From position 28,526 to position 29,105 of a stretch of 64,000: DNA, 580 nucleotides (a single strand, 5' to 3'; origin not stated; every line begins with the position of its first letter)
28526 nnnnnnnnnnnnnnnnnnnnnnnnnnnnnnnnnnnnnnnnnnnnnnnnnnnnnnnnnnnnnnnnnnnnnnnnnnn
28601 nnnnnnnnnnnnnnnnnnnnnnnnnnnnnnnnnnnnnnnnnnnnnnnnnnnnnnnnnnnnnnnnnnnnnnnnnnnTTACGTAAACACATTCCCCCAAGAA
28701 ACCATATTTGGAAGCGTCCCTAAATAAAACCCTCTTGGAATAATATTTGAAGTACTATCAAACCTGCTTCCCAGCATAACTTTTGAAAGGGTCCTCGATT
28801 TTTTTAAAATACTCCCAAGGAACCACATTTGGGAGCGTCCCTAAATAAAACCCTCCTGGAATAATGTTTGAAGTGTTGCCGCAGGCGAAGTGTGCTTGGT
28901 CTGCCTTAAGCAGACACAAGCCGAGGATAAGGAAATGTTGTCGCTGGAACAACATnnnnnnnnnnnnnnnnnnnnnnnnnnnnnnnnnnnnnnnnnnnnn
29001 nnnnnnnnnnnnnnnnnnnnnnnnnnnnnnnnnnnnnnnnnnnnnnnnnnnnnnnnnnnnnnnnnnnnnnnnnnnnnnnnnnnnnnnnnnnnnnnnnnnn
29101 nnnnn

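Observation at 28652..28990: Perfect 32-nt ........-triple palindrome, two 60-nt direct repeats and a 120-nt nested hairpin packed into 340 bp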

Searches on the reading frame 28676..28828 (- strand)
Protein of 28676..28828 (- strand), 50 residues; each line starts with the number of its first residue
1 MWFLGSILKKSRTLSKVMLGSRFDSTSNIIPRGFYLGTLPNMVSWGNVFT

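Call 34: search_protein_families(library=pfam, proteins=[window:28676-28828:-], max_evalue=1)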
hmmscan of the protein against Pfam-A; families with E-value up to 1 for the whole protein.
window:28676-28828:- (50 aa): 0 families

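Call 66: find_homologous_proteins(query=window:28676-28828:-, max_evalue=10)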
Query window:28676-28828:- (50 aa): 1 proteins with E <= 10 among 1 candidates.
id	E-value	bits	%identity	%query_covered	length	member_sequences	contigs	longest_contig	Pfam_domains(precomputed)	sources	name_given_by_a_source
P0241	1.0e-25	105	100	100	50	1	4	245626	-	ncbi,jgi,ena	-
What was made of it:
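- Tried and rejected: A word-index search with the 50-aa ORF returned only itself (call 66).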

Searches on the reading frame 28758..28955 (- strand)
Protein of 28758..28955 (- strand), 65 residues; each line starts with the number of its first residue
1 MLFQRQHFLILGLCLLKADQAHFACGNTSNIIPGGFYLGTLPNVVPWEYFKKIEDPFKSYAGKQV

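Call 34: search_protein_families(library=pfam, proteins=[window:28758-28955:-], max_evalue=1)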
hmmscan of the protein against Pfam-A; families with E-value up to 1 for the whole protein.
window:28758-28955:- (65 aa): 0 families

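Call 71: search_protein_representatives(protein=window:28758-28955:-)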
Query: 65 residues. Proteins with E-value up to 0.001 (for the whole library): 2; up to 1e-10: 2; up to 1e-30: 1. The best 2 are listed.
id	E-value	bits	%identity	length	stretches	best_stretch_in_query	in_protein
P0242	4.2e-38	144.0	98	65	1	1-65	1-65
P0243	1.8e-18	81.9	33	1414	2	16-41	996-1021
